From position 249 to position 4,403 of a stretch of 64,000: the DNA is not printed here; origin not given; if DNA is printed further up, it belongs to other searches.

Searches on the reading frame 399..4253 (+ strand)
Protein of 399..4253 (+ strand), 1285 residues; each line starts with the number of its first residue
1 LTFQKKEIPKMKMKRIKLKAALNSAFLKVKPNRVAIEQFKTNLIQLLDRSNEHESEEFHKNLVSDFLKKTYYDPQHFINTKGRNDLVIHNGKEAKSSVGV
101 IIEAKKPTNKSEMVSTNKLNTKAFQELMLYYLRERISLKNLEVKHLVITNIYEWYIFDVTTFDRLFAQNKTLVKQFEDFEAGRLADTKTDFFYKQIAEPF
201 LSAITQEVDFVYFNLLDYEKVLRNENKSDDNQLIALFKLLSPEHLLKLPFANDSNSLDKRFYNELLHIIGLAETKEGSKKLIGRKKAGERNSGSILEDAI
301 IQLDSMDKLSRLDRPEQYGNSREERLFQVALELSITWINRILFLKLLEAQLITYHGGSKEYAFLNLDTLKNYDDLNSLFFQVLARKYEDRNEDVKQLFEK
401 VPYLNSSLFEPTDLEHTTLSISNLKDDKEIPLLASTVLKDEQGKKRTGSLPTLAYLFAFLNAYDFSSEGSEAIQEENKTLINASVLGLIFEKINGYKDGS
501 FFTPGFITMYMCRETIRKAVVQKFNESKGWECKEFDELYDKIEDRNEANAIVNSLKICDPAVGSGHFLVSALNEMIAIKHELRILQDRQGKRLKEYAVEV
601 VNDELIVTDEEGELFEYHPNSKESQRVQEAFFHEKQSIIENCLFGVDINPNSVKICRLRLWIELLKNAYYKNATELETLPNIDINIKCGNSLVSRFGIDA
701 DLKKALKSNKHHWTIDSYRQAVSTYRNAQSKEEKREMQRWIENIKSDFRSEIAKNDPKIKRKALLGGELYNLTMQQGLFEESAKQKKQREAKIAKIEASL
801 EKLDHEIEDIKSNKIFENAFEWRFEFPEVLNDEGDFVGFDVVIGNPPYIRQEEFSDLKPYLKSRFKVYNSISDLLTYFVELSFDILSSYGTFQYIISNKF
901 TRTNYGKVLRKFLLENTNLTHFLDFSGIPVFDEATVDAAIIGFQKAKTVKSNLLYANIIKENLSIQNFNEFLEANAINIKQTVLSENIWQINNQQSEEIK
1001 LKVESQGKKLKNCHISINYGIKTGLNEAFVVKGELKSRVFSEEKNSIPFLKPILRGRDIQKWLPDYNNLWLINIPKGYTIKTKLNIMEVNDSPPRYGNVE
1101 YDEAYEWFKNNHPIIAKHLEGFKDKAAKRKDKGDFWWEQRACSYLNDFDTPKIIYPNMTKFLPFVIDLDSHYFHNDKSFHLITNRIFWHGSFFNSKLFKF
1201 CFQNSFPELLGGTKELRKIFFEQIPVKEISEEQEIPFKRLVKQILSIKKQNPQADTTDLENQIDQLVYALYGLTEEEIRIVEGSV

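Call 3: search_protein_families(library=pfam, proteins=[window:399-4253:+], max_evalue=1)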
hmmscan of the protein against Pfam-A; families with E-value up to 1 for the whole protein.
window:399-4253:+ (1285 aa): 8 families
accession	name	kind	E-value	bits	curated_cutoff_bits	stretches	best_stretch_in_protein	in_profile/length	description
PF23653.1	DUF7149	-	2.6e-101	338.6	27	1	17-253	2-239/239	Domain of unknown function (DUF7149)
PF25120.1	DUF7814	-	8.6e-100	333.5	27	1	254-481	1-228/228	Domain of unknown function (DUF7814)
PF07669.17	Eco57I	-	2.5e-37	129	25.3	1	641-931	1-171/171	Eco57I restriction-modification methylase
PF20473.4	MmeI_Mtase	-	1.7e-09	37.7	27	1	549-696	15-122/259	MmeI, DNA-methyltransferase domain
PF12950.13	TaqI_C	-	8.7e-05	23.2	26.5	1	1052-1226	2-118/118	TaqI-like C-terminal specificity domain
PF01343.23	Peptidase_S49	-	0.016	15.6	24.9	1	710-755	62-106/154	Peptidase family S49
PF25423.1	DUF7893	-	0.64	10.7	27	0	710-756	19-65/90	Domain of unknown function (DUF7893)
PF16526.10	CLZ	-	0.72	10.7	26.7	0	774-805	10-45/71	C-terminal leucine zipper domain of cyclic nucleotide-gated channels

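Call 4: search_protein_families(library=padloc, proteins=[window:399-4253:+], max_evalue=1)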
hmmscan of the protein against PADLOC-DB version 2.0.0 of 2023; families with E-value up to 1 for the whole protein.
window:399-4253:+ (1285 aa): 44 families (the best 25 are shown)
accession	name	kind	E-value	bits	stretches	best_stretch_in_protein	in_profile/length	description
PDLC03612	REase_MTase_IIG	-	2.5e-295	981.2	1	11-1283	1-1245/1247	Type IIG restriction enzyme-methyltransferase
PDLC03596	REase_MTase_IIG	-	5.5e-77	257.8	3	794-1284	673-1145/1148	Type IIG restriction enzyme-methyltransferase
PDLC03609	REase_MTase_IIG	-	7e-65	217.4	4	813-1236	536-938/1066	Type IIG restriction enzyme-methyltransferase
PDLC03601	REase_MTase_IIG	-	2.3e-59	199.2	3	838-1279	673-1103/1110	Type IIG restriction enzyme-methyltransferase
PDLC03604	REase_MTase_IIG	-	2.5e-45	152.9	3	811-1033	509-732/1011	Type IIG restriction enzyme-methyltransferase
PDLC02643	DrmMI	-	1.2e-35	120.7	1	499-1138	556-1117/1347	DrmMI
PDLC03629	REase_MTase_IIG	-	3.6e-26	89.3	4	818-948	554-691/1182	Type IIG restriction enzyme-methyltransferase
PDLC03335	MTase_II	-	4.8e-26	89.6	3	774-1070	137-428/607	Type II methyltransferase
PDLC02638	DrmMI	-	1.9e-24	83.9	1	498-893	554-931/935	DrmMI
PDLC03313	MTase_II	-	3.1e-23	80.1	1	838-1032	144-349/563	Type II methyltransferase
PDLC02529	PglX|PglXI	-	4.4e-23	79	3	838-1174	357-693/1189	PglX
PDLC03245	MTase_II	-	1e-17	61.9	1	838-1072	158-395/577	Type II methyltransferase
PDLC02644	DrmMI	-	5.4e-17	59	2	549-699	105-233/988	DrmMI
PDLC02521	PglX|PglXI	-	1.4e-16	57.7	2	822-1031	470-678/1174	PglX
PDLC02525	PglX|PglXI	-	2.6e-16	57.4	2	838-965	455-583/607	PglX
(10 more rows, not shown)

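Call 5: search_protein_families(library=ncbifam, proteins=[window:399-4253:+], max_evalue=1)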
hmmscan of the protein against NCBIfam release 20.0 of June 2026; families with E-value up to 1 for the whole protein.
window:399-4253:+ (1285 aa): 9 families
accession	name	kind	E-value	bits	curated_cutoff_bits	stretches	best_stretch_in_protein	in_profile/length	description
NF033452.1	BREX_1_MTaseX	exception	1.2e-21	76.4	500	1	501-991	253-666/1210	BREX-1 system adenine-specific DNA-methyltransferase PglX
NF033451.1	BREX_2_MTaseX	equivalog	9.8e-18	63.3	400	3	837-954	357-479/1185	BREX-2 system adenine-specific DNA-methyltransferase PglX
NF033455.1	BREX_6_MTaseX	exception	1.6e-12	45.8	900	2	546-663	321-399/1319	BREX-6 system adenine-specific DNA-methyltransferase PglX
TIGR00705.1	SppA_67K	equivalog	0.0026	16.2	311.45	1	706-811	177-287/590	signal peptide peptidase SppA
TIGR00536.1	hemK_fam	subfamily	0.012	14.7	115.5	1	838-857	182-201/286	HemK family protein methyltransferase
TIGR03534.1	RF_mod_PrmC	equivalog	0.016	14.7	199.1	1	838-860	156-178/253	peptide chain release factor N(5)-glutamine methyltransferase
NF011529.0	PRK14968.1-3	equivalog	0.018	14.5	162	1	806-904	72-163/198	putative methyltransferase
NF011464.0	PRK14879.1-7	equivalog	0.049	13.3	246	1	697-748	159-211/221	Kae1-associated kinase Bud32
NF005889.0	PRK07850.1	equivalog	0.29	10.1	515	1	681-739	107-166/387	steroid 3-ketoacyl-CoA thiolase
